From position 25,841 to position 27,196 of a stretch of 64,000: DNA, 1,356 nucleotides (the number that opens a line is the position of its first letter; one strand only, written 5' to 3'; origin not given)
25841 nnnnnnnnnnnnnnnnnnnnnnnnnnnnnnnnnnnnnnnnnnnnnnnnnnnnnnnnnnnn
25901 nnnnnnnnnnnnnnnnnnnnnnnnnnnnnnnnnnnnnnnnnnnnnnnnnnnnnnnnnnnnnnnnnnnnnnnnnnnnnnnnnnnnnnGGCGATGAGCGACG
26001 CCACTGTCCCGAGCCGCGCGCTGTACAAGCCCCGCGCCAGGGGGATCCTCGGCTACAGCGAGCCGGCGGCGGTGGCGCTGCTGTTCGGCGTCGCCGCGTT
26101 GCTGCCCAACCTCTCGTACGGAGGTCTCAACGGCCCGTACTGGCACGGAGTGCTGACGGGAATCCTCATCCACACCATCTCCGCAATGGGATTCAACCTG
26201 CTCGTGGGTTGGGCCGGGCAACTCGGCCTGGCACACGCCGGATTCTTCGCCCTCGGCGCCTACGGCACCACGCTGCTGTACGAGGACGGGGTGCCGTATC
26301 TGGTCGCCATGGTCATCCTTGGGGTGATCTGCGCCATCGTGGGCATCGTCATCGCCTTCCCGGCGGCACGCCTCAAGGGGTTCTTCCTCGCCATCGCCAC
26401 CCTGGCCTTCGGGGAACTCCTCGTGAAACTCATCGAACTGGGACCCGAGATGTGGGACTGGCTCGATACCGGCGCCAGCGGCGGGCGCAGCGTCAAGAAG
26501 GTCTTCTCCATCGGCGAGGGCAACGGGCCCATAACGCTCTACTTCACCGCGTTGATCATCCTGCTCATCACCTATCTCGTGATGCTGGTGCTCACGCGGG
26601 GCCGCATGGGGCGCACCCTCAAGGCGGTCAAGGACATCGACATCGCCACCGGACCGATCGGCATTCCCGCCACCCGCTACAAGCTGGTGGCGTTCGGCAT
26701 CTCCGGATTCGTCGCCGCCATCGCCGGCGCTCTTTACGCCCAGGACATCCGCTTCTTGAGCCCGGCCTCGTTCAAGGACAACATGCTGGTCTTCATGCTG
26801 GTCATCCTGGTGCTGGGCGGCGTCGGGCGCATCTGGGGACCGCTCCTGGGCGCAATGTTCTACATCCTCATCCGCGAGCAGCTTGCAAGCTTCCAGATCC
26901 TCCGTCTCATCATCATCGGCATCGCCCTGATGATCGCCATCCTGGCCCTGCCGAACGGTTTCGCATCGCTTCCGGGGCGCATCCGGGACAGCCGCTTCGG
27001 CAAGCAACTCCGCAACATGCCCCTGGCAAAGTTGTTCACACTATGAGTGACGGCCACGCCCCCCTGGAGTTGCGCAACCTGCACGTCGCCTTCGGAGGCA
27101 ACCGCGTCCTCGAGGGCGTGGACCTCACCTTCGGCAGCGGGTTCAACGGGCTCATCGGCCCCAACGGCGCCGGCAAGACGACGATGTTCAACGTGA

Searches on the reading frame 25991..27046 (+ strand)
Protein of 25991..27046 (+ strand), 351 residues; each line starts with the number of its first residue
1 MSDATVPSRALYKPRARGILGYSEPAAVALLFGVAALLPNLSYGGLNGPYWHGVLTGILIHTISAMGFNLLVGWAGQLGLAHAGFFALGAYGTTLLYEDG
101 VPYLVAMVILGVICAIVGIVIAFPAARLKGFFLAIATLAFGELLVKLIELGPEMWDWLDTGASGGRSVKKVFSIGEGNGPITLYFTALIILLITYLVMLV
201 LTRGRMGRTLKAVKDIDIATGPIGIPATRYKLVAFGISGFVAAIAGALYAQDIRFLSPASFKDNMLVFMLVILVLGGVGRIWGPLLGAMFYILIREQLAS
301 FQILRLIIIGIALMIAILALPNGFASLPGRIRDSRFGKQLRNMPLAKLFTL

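Call 73: search_protein_families(library=pfam, proteins=[window:25991-27046:+], max_evalue=0.00001)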
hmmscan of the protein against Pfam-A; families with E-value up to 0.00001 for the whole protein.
window:25991-27046:+ (351 aa): 1 family
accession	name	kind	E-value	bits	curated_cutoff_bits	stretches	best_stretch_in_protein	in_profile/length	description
PF02653.21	BPD_transp_2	-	2.7e-33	115.7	26.8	1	54-316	5-268/269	Branched-chain amino acid transport system / permease component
